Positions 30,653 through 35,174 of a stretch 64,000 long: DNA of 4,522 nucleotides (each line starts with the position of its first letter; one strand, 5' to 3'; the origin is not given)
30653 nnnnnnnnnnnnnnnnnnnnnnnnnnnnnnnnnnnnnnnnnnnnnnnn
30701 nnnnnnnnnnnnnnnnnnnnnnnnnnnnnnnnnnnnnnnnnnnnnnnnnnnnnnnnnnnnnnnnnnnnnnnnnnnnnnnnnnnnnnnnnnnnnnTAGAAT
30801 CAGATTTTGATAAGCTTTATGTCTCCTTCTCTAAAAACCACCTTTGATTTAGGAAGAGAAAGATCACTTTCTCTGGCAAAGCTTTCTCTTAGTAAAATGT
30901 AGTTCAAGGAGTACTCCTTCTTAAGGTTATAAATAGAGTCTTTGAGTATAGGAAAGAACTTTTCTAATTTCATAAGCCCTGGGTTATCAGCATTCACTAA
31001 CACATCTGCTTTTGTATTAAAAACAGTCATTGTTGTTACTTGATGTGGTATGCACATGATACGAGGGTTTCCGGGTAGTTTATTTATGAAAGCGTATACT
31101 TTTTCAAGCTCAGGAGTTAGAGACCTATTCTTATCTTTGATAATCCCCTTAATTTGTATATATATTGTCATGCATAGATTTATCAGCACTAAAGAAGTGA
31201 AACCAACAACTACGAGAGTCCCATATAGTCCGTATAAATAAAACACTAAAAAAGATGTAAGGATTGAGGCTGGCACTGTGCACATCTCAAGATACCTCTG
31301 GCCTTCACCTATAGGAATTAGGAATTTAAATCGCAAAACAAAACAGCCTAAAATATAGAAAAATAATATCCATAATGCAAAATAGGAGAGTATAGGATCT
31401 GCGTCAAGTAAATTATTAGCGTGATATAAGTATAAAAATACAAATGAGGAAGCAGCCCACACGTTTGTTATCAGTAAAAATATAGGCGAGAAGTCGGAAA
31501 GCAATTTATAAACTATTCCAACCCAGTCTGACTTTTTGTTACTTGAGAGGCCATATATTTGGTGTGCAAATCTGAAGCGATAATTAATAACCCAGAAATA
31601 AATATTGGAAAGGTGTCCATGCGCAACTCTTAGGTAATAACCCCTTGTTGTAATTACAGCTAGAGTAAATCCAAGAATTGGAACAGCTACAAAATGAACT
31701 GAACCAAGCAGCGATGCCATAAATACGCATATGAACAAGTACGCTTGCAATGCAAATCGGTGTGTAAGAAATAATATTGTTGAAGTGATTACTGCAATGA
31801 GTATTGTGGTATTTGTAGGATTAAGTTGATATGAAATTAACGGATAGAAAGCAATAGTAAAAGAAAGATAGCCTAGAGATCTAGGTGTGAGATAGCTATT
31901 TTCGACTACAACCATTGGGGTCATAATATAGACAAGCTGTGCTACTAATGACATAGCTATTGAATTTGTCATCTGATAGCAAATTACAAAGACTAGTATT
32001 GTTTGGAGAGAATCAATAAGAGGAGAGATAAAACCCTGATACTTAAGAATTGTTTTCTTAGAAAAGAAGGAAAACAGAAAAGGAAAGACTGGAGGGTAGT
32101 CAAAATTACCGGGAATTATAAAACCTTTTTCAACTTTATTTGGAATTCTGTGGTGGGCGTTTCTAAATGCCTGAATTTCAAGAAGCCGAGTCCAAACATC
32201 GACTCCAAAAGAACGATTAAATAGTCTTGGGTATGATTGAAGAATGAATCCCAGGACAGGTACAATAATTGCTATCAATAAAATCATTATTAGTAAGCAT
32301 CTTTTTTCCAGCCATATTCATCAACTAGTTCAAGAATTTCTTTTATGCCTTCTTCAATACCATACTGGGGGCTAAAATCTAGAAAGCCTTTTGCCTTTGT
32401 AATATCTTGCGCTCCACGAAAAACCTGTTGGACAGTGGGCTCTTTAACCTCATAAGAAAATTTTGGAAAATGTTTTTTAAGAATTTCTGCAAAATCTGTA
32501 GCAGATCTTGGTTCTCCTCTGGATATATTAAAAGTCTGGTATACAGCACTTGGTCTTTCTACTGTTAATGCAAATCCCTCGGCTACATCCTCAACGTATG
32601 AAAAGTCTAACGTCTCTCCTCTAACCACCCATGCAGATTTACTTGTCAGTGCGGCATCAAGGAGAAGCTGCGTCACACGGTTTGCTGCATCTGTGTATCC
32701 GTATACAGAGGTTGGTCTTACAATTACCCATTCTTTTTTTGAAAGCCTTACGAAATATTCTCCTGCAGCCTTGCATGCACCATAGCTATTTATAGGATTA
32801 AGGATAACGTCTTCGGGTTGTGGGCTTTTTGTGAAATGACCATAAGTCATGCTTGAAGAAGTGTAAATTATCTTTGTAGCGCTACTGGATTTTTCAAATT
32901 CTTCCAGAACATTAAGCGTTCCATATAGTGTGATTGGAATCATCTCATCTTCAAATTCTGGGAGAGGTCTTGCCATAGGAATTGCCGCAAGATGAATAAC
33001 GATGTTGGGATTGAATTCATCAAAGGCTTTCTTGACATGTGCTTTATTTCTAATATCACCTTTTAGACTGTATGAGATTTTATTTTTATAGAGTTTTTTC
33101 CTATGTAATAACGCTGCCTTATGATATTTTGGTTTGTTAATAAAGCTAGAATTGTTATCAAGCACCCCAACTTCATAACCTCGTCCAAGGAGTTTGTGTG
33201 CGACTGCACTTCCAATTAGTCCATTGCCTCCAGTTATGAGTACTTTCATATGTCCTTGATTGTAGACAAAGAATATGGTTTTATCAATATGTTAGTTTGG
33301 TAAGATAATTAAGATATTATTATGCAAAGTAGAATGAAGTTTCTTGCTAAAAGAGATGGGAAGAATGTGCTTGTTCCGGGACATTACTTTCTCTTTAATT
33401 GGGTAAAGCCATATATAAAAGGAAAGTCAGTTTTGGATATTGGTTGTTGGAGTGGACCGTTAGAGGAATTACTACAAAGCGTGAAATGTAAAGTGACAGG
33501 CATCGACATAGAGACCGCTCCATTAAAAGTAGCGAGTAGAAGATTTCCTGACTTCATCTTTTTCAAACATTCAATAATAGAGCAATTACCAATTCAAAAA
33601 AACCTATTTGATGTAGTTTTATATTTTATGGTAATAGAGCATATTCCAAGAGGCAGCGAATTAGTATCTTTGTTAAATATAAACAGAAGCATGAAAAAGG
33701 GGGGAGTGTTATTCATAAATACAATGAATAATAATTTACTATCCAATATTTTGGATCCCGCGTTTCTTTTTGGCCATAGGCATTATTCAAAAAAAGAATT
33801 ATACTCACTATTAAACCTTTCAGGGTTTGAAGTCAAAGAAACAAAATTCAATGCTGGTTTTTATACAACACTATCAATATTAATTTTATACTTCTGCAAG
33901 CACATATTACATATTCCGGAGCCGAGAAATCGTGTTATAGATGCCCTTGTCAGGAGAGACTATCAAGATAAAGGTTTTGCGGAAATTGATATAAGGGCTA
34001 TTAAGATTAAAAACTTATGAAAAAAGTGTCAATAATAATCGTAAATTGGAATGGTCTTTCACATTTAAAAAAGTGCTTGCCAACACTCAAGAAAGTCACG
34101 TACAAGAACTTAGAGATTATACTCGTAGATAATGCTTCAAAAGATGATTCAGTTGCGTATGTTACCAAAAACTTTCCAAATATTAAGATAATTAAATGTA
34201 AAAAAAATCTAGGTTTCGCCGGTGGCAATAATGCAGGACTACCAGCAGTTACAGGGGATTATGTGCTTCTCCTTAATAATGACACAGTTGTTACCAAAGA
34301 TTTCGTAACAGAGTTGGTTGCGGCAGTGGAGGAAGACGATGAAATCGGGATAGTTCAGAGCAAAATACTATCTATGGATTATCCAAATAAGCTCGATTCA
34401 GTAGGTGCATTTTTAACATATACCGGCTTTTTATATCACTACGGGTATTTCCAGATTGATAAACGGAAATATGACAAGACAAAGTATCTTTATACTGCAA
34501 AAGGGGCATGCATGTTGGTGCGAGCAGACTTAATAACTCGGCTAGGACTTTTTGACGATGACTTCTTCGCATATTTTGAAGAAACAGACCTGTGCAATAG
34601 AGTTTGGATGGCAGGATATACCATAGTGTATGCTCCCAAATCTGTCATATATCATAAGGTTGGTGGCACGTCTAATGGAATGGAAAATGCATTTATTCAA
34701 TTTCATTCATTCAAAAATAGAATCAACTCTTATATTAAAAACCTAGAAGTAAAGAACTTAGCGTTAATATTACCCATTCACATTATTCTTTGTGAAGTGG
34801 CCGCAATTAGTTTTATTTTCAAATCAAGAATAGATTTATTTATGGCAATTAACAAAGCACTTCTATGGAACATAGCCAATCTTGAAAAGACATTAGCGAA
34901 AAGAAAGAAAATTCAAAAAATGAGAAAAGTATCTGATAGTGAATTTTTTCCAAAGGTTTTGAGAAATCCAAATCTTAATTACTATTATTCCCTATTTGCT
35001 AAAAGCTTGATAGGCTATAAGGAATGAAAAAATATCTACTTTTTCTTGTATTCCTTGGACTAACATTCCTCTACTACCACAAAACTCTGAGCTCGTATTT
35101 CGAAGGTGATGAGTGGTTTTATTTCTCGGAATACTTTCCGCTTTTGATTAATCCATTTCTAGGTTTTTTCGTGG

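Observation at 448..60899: Extreme concentration of glycosylation machinery: about 17 GT-C membrane glycosyltransferases plus about 9 GT2 and about 8 GT4 genes in 60 kb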

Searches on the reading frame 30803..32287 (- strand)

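Call 5: search_protein_families(library=pfam, proteins=[window:30803-32287:-], max_evalue=0.001)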
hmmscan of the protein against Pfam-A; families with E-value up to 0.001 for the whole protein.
window:30803-32287:- (495 aa): 0 families

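Call 9: search_protein_families(library=pfam, proteins=[window:30803-32287:-], max_evalue=10)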
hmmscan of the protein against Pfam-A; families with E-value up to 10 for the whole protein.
window:30803-32287:- (495 aa): 1 family
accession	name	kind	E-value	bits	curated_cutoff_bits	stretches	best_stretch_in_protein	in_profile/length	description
PF10613.14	Lig_chan-Glu_bd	-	0.19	12.3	30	1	234-265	45-77/115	Ligated ion channel L-glutamate- and glycine-binding site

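Call 10: search_protein_families(library=ncbifam, proteins=[window:30803-32287:-], max_evalue=1)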
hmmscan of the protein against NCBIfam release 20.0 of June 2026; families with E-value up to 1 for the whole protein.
window:30803-32287:- (495 aa): 0 families

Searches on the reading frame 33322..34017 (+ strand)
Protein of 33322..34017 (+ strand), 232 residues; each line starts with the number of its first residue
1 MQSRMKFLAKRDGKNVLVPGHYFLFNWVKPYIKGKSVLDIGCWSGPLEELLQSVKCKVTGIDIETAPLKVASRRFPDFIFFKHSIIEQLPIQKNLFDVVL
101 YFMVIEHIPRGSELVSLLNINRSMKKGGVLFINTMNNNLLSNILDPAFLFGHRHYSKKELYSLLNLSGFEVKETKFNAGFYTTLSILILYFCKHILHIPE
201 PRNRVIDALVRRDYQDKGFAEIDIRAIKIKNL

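Call 5: search_protein_families(library=pfam, proteins=[window:33322-34017:+], max_evalue=0.001)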
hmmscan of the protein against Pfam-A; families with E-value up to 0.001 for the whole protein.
window:33322-34017:+ (232 aa): 6 families
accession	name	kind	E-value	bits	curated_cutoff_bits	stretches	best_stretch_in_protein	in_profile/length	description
PF13489.12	Methyltransf_23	-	9.7e-15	55.1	27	1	33-172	22-162/164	Methyltransferase domain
PF08241.18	Methyltransf_11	-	3.7e-13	50.4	21.2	1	38-132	1-95/95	Methyltransferase domain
PF13649.12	Methyltransf_25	-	3.4e-11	44.1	27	1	37-128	1-97/97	Methyltransferase domain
PF13847.12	Methyltransf_31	-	6.8e-11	42.5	27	1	33-165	3-142/145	Methyltransferase domain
PF08242.18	Methyltransf_12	-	4.3e-09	37.4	30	1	38-130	1-98/98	Methyltransferase domain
PF08003.17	Methyltransf_9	-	0.00051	19.5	23.8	1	30-135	109-220/315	Protein of unknown function (DUF1698)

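Call 57: search_protein_families(library=ncbifam, proteins=[window:33322-34017:+], max_evalue=1e-8)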
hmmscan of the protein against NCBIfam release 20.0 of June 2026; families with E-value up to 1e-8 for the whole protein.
window:33322-34017:+ (232 aa): 3 families
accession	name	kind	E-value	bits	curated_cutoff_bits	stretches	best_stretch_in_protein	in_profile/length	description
TIGR01983.1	UbiG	equivalog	9.2e-17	61.1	102.95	1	20-143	45-162/228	bifunctional 2-polyprenyl-6-hydroxyphenol methylase/3-demethylubiquinol 3-O-methyltransferase UbiG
NF043040.1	corrin_prot_MT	hypoth_equivalog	6.3e-11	42.1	180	1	31-133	38-148/216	corrinoid protein-associated methyltransferase CpaM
NF045667.1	MTase_DVU1556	equivalog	1.2e-09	37.9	155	1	33-133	22-120/213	DVU_1556 family methyltransferase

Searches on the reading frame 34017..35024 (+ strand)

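Call 5: search_protein_families(library=pfam, proteins=[window:34017-35024:+], max_evalue=0.001)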
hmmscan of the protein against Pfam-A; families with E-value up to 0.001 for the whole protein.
window:34017-35024:+ (336 aa): 6 families
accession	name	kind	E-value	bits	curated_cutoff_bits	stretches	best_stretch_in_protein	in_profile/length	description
PF00535.33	Glycos_transf_2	-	5.3e-26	92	23.3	1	5-138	1-132/168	Glycosyl transferase family 2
PF13641.12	Glyco_tranf_2_3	-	5.2e-22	79.4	27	1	4-215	3-213/230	Glycosyltransferase like family 2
PF13632.12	Glyco_trans_2_3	-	2.3e-14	54.1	27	1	82-242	1-142/198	Glycosyl transferase family group 2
PF10111.15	Glyco_tranf_2_2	-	7.4e-05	22.8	27.3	1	24-216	20-219/276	Glycosyltransferase like family 2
PF13712.12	Glyco_tranf_2_5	-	0.00011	22.4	27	1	56-205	30-179/210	Glycosyltransferase like family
PF13506.12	Glyco_transf_21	-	0.00021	21.3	21.7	1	73-208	24-149/174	Glycosyl transferase family 21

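Call 44: search_protein_families(library=ncbifam, proteins=[window:34017-35024:+], max_evalue=0.00001)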
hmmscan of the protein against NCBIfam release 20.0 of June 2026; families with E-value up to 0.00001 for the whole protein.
window:34017-35024:+ (336 aa): 19 families
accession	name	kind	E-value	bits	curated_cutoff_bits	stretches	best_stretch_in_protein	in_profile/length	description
TIGR03965.1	mycofact_glyco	equivalog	6e-19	68.2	280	1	2-214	74-281/467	mycofactocin biosynthesis glycosyltransferase MftF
TIGR03937.1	PgaC_IcaA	equivalog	2.7e-18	66.1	422.3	1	2-222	45-259/407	poly-beta-1,6-N-acetyl-D-glucosamine synthase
NF038299.1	EPS_HpsN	equivalog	4.7e-17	61.9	425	1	3-259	2-269/317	hormogonium polysaccharide biosynthesis glycosyltransferase HpsN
NF041875.1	EPS_EpsD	equivalog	1.1e-16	61.2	370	1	4-215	1-208/325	exopolysaccharide biosynthesis glycosyltransferase EpsD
TIGR01556.1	rhamnosyltran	subfamily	4.3e-16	58.9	200.55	1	23-219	13-206/281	rhamnosyltransferase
NF007482.0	PRK10073.1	equivalog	2.5e-15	56.3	423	1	2-108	6-114/334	glycosyltransferase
TIGR04283.1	glyco_like_mftF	equivalog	5.5e-14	52.3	182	1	4-211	1-183/221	TIGR04283 family arsenosugar biosynthesis glycosyltransferase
TIGR03111.1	glyc2_xrt_Gpos1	hypoth_equivalog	1.4e-13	50.4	363.95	1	3-196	50-248/439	TIGR03111 family XrtG-associated glycosyltransferase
NF041394.1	GtaseAglG_Halo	equivalog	1.4e-10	40.9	440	1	3-215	2-217/304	glucosyl-dolichyl phosphate glucuronosyltransferase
NF053739.1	GlytfEpsEBac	equivalog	3.9e-10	39.2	450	1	3-121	2-124/265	glycosyltransferase EpsE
NF038302.1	EPS_HpsE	equivalog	4.2e-10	39.1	300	1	4-215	3-224/307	hormogonium polysaccharide biosynthesis glycosyltransferase HpsE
NF050050.1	ProtGlycPglI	equivalog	8.4e-10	38.5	500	1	1-106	1-110/306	GalNAc(5)-diNAcBac-PP-undecaprenol beta-1,3-glucosyltransferase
NF047683.1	TeichurnBiosyTuaG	equivalog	2.2e-09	37.3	400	1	3-98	7-105/252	teichuronic acid biosynthesis protein TuaG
NF050113.1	gal_furan_GlfT1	equivalog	4.6e-08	32.7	330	1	6-206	3-199/290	galactofuranosyltransferase GlfT1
NF045692.1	OglycostaseCruG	equivalog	5.6e-08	32.1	600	1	2-206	41-248/386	2'-O-glycosyltransferase CruG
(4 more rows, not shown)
